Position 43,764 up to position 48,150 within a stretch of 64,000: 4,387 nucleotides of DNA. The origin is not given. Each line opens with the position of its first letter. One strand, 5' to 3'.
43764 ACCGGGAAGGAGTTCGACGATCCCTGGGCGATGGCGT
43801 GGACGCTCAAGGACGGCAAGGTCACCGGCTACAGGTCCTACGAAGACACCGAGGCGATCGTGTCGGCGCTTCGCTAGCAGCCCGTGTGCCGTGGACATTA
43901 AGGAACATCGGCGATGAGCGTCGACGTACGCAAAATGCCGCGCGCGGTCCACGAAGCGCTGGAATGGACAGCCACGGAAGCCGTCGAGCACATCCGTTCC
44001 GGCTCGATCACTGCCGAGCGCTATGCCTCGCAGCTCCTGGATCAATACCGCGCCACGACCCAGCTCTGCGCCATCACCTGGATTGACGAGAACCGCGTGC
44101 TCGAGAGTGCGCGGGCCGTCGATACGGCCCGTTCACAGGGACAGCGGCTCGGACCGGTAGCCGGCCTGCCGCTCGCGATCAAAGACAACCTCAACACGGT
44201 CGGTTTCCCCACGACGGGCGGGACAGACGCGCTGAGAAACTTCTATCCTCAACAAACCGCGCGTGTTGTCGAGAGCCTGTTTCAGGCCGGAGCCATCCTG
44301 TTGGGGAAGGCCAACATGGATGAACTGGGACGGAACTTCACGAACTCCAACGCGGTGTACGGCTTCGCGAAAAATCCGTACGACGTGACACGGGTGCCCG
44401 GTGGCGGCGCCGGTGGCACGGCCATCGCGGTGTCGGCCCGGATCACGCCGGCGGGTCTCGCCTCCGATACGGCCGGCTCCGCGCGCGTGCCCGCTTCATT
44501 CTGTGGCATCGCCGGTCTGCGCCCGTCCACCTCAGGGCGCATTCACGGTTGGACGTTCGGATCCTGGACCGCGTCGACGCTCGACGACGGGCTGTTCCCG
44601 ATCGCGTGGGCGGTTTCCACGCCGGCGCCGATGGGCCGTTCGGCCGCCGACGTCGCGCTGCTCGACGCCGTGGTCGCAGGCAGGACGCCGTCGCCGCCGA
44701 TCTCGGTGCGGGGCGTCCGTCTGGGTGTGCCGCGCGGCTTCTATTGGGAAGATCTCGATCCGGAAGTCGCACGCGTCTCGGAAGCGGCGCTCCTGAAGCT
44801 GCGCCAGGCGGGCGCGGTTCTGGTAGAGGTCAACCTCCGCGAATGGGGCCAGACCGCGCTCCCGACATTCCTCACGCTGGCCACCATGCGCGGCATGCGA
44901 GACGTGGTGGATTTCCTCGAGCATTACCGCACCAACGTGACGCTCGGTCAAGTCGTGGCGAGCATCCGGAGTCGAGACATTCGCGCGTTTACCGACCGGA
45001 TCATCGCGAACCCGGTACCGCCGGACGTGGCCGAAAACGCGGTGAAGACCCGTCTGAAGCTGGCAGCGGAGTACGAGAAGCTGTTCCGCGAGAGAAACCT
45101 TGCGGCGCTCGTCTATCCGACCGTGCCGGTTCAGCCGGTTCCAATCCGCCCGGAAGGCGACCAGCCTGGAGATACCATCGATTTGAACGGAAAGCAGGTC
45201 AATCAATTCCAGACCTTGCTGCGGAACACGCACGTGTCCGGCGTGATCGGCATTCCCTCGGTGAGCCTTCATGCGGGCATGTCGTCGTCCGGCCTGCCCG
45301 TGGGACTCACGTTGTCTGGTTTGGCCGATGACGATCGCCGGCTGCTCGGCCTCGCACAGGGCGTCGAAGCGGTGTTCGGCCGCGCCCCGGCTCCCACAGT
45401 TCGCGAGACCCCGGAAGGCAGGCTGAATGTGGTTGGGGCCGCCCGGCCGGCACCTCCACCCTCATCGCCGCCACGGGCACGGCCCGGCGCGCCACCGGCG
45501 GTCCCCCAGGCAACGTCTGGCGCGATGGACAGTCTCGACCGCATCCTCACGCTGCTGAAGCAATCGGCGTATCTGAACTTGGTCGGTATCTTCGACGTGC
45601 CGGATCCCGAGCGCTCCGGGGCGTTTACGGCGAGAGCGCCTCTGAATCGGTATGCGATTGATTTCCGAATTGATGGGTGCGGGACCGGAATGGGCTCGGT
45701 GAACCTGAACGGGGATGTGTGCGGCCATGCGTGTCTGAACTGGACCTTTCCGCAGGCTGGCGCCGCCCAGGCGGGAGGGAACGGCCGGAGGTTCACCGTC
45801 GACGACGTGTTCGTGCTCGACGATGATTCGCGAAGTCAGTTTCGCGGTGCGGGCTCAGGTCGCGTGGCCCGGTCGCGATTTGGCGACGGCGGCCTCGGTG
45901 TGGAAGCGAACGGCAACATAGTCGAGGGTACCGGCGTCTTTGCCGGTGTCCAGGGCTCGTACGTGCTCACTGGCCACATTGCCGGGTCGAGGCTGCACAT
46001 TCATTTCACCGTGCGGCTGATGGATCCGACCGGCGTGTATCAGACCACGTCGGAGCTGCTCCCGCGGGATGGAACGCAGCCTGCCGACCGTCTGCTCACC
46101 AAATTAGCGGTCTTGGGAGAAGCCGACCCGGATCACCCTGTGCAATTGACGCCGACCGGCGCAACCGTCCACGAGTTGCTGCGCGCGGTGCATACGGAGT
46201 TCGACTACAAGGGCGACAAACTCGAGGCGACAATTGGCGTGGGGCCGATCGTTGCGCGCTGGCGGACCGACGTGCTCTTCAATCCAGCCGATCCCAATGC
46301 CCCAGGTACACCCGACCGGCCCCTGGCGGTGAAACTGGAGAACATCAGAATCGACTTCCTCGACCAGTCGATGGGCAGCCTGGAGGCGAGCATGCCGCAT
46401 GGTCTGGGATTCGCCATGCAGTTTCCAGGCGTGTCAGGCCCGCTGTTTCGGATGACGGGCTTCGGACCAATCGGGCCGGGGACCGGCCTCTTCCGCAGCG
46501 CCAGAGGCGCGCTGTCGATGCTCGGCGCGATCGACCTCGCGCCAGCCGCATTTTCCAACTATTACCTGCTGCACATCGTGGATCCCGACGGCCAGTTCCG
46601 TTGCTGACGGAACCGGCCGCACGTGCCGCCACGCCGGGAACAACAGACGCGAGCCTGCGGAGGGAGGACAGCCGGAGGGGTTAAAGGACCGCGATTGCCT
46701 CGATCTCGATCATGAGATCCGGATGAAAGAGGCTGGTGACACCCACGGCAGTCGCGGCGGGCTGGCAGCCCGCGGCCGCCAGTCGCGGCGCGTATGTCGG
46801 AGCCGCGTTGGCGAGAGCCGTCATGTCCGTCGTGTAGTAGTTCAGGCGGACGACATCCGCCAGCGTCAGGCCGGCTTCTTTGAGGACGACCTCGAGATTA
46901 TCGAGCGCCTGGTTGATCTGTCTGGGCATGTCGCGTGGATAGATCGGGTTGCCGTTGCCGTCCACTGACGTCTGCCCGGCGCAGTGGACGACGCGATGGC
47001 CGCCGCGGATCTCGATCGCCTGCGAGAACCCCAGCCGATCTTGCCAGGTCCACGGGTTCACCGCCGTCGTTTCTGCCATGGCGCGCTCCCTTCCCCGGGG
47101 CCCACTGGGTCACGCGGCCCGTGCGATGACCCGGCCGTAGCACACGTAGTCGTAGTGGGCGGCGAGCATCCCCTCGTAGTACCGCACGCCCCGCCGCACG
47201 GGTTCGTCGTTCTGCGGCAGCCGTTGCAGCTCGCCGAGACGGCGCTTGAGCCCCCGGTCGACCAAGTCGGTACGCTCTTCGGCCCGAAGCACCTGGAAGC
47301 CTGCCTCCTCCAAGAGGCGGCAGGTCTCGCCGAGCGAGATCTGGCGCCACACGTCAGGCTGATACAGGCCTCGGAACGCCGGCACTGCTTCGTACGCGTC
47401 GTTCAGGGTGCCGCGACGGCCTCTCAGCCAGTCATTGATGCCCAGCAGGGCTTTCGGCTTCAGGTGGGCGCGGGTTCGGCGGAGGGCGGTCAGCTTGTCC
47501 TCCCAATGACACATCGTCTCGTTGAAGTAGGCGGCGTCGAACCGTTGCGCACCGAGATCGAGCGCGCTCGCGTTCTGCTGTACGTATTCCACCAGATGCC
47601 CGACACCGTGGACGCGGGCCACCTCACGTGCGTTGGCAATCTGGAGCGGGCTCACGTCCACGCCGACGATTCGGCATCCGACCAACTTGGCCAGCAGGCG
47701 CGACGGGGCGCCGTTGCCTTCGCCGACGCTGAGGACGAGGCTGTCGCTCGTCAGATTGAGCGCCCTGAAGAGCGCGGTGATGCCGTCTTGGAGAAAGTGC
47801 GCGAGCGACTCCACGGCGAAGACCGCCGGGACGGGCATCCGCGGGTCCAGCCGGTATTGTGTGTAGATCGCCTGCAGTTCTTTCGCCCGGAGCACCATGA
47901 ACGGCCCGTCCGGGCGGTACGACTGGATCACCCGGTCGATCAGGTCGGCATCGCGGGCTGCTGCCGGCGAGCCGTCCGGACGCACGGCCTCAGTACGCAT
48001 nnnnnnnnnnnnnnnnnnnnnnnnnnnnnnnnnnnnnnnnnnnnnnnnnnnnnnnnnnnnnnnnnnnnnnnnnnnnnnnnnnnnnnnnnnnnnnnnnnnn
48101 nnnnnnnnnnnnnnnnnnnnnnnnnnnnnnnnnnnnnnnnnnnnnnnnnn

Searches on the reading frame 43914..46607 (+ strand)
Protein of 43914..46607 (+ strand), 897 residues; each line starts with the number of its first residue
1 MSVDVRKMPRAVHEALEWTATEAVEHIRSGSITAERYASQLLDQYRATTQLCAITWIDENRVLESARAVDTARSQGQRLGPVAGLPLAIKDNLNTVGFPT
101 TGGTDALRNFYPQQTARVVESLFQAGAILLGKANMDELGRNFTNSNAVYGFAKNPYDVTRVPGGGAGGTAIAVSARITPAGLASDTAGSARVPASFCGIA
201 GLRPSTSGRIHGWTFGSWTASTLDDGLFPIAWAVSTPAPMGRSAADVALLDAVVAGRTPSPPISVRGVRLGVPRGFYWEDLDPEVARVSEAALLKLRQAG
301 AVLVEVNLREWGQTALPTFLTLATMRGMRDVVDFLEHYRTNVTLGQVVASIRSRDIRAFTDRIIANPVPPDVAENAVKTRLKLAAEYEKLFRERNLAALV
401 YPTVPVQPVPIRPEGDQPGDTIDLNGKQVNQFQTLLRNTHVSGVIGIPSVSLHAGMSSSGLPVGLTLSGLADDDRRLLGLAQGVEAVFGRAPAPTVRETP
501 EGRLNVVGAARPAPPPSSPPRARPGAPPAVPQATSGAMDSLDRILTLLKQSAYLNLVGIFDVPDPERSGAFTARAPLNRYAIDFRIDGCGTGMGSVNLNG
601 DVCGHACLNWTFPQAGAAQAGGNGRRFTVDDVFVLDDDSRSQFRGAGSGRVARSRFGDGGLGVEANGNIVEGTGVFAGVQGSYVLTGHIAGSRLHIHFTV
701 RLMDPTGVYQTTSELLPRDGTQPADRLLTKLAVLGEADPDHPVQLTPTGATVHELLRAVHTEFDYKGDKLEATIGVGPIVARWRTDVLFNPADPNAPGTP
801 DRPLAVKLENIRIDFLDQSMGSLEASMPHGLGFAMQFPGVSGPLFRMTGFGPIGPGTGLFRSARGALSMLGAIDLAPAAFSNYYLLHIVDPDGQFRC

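Call 64: search_protein_families(library=pfam, proteins=[window:43914-46607:+], max_evalue=0.0001)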
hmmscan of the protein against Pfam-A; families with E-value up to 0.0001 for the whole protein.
window:43914-46607:+ (897 aa): 1 family
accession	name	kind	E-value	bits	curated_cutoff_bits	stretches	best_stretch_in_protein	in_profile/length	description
PF01425.27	Amidase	-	5.9e-75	253.4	27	1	42-478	7-445/445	Amidase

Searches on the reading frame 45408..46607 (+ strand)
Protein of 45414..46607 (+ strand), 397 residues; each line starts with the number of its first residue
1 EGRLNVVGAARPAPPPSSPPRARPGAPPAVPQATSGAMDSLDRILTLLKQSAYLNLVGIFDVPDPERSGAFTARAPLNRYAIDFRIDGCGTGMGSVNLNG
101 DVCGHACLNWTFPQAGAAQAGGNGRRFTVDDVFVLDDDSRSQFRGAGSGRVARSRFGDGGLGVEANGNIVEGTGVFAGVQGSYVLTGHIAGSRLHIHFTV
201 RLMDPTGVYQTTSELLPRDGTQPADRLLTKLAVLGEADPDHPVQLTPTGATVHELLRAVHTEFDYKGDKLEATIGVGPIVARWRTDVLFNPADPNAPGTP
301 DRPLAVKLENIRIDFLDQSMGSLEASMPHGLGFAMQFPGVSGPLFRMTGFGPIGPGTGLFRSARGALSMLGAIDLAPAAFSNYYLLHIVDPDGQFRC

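Call 90: search_protein_families(library=pfam, proteins=[window:45414-46607:+], max_evalue=0.5)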
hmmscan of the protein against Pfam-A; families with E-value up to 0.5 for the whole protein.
window:45414-46607:+ (397 aa): 0 families

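Call 94: search_solved_structures(query=A9, max_evalue=10)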
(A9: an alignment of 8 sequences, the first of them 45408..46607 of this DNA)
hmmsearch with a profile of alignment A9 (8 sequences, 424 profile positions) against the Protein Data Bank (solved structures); distinct sequences matched with E-value up to 10: 2.
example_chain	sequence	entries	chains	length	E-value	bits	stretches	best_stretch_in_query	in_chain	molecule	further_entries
9qdq_B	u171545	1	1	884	0.45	12.6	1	242-286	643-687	Nonsense-mediated mRNA decay factor EBS1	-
8u0z_A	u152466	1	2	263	1.7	10.7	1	281-354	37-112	Uridine 5'-monophosphate synthase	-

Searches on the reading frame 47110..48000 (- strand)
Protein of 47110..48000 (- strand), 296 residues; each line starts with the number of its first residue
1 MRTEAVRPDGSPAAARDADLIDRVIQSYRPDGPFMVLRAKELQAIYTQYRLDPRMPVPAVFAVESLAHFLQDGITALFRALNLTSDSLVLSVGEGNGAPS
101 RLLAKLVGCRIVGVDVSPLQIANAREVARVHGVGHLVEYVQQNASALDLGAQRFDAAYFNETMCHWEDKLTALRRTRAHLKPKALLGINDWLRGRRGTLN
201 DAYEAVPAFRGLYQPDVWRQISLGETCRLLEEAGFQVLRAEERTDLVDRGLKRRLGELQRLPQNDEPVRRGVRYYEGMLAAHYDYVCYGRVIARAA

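Call 19: search_protein_families(library=ncbifam, proteins=[window:47110-48000:-], max_evalue=0.001)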
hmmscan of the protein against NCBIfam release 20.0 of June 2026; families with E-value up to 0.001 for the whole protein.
window:47110-48000:- (296 aa): 16 families
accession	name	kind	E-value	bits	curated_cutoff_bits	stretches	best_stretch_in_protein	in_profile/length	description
NF045667.1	MTase_DVU1556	equivalog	7.7e-14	51.6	155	1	78-248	15-173/213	DVU_1556 family methyltransferase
NF041675.1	sarc_dimgly_tmase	equivalog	1e-11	45.3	550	1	81-186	62-167/278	sarcosine/dimethylglycine N-methyltransferase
NF043040.1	corrin_prot_MT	hypoth_equivalog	2.4e-07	30.4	180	1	85-198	41-157/216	corrinoid protein-associated methyltransferase CpaM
NF047649.1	MTase_UXPK_star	exception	3.9e-07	29.4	460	1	78-190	70-183/283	methyltransferase/UXPK-star double selenoprotein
TIGR01983.1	UbiG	equivalog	4.1e-07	29.5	102.95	1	84-186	48-149/228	bifunctional 2-polyprenyl-6-hydroxyphenol methylase/3-demethylubiquinol 3-O-methyltransferase UbiG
NF041537.1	ArsM_AhpD_UU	exception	8.4e-07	28.1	510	1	78-191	69-183/345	arsenite methyltransferase/AhpD domain selenoprotein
NF041536.1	ArsM_DUF2284_UU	exception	3.6e-05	22.3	575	1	83-191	74-183/459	arsenite methyltransferase/DUF2284 domain selenoprotein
TIGR02072.1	BioC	equivalog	5.9e-05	23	184.95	1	81-204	30-148/244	malonyl-ACP O-methyltransferase BioC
NF041943.1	GPPMT_Stmyces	equivalog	6.6e-05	22.9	400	1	83-164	75-156/272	geranyl diphosphate 2-C-methyltransferase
TIGR01934.1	MenG_MenH_UbiE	subfamily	9.8e-05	21.8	158.35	1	81-203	35-156/223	ubiquinone/menaquinone biosynthesis methyltransferase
NF001244.0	PRK00216.1-5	equivalog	0.00016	21.1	216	1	82-196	45-161/236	bifunctional demethylmenaquinone methyltransferase/2-methoxy-6-polyprenyl-1,4-benzoquinol methylase UbiE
NF007610.0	PRK10258.1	equivalog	0.00016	21.1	342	1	67-206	24-156/251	malonyl-ACP O-methyltransferase BioC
NF040703.1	cyclopro_CfaB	exception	0.00017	20.5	650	1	63-142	137-216/393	C17 cyclopropane fatty acid synthase CfaB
TIGR04290.1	meth_Rta_06860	hypoth_equivalog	0.00054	19.5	300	1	88-185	52-147/226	TIGR04290 family methyltransferase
NF001240.0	PRK00216.1-1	equivalog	0.00055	19.1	378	1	85-205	63-185/251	bifunctional demethylmenaquinone methyltransferase/2-methoxy-6-polyprenyl-1,4-benzoquinol methylase UbiE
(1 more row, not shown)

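Call 20: search_protein_families(library=pfam, proteins=[window:47110-48000:-], max_evalue=0.01)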
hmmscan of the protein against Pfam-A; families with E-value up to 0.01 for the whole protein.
window:47110-48000:- (296 aa): 6 families
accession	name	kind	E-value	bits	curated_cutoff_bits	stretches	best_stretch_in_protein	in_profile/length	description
PF08241.18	Methyltransf_11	-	1e-15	58.6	21.2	1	90-186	1-93/95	Methyltransferase domain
PF13649.12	Methyltransf_25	-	1.3e-15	58.3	27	1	89-182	1-95/97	Methyltransferase domain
PF08242.18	Methyltransf_12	-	8.7e-13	49.3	30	1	90-185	1-97/98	Methyltransferase domain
PF13489.12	Methyltransf_23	-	1.9e-12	47.7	27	1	67-238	6-162/164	Methyltransferase domain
PF13847.12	Methyltransf_31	-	1.6e-09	38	27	1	85-190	3-111/145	Methyltransferase domain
PF01209.24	Ubie_methyltran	-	0.0007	19.5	20.1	1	89-204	51-167/233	ubiE/COQ5 methyltransferase family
